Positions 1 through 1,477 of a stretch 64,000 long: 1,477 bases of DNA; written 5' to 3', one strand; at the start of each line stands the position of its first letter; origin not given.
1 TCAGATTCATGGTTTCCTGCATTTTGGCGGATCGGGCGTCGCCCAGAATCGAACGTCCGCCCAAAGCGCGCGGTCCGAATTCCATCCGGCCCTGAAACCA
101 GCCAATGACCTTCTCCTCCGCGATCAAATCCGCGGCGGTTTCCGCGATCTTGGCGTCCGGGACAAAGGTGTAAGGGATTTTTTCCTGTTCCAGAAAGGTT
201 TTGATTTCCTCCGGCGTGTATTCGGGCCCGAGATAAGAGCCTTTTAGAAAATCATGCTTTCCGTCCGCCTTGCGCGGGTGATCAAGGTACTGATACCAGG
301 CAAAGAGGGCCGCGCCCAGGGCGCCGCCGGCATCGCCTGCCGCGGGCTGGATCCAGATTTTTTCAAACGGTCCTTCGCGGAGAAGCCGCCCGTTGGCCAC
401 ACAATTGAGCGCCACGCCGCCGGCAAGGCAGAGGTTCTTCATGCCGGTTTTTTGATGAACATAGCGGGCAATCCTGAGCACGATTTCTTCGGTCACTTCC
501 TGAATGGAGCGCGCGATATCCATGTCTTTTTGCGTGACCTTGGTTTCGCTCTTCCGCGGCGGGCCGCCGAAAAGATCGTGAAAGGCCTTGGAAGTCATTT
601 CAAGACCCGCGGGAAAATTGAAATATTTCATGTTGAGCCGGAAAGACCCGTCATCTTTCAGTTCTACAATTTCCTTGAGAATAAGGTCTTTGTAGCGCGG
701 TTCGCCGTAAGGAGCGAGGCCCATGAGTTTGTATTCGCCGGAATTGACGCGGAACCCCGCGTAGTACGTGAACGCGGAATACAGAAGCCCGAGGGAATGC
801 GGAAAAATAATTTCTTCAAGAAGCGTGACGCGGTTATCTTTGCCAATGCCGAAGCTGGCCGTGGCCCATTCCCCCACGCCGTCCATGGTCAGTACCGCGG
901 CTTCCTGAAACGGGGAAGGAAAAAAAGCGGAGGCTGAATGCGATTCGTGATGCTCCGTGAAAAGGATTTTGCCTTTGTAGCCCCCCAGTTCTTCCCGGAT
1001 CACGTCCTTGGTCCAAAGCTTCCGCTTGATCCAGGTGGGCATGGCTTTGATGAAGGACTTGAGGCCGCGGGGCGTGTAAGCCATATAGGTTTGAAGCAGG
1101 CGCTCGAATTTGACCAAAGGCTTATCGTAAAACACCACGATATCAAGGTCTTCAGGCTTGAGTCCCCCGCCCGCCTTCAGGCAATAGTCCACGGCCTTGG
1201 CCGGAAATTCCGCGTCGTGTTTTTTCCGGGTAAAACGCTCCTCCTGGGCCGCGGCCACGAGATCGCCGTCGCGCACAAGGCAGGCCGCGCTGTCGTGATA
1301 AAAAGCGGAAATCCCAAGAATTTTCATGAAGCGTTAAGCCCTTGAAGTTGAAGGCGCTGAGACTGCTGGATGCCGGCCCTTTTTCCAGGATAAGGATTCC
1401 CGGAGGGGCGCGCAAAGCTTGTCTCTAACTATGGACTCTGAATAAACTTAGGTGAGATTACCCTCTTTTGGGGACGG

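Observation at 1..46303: Glycan supercluster of about 46 kb on one strand, running from lptD to the left window edge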

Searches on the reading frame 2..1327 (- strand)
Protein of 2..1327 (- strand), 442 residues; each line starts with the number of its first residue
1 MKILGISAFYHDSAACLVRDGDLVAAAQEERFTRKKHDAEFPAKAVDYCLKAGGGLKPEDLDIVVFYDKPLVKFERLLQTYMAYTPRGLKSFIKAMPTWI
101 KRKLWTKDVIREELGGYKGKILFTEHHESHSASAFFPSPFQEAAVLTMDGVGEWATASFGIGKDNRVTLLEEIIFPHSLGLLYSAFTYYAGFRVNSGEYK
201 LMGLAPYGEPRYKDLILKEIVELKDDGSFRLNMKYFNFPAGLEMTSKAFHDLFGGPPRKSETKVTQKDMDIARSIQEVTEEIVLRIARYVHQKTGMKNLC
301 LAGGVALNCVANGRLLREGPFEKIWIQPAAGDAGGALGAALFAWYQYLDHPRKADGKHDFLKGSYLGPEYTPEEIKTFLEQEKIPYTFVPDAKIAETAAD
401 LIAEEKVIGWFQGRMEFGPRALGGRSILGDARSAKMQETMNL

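Call 34: search_protein_families(library=ncbifam, proteins=[window:2-1327:-], max_evalue=0.00001)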
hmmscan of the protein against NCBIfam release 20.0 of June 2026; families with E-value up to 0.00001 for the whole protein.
window:2-1327:- (442 aa): 1 family
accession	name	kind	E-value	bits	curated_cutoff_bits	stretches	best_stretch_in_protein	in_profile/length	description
NF041651.1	nodul_NodU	equivalog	1.8e-23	83.2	1000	1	1-441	1-431/556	nodulation protein NodU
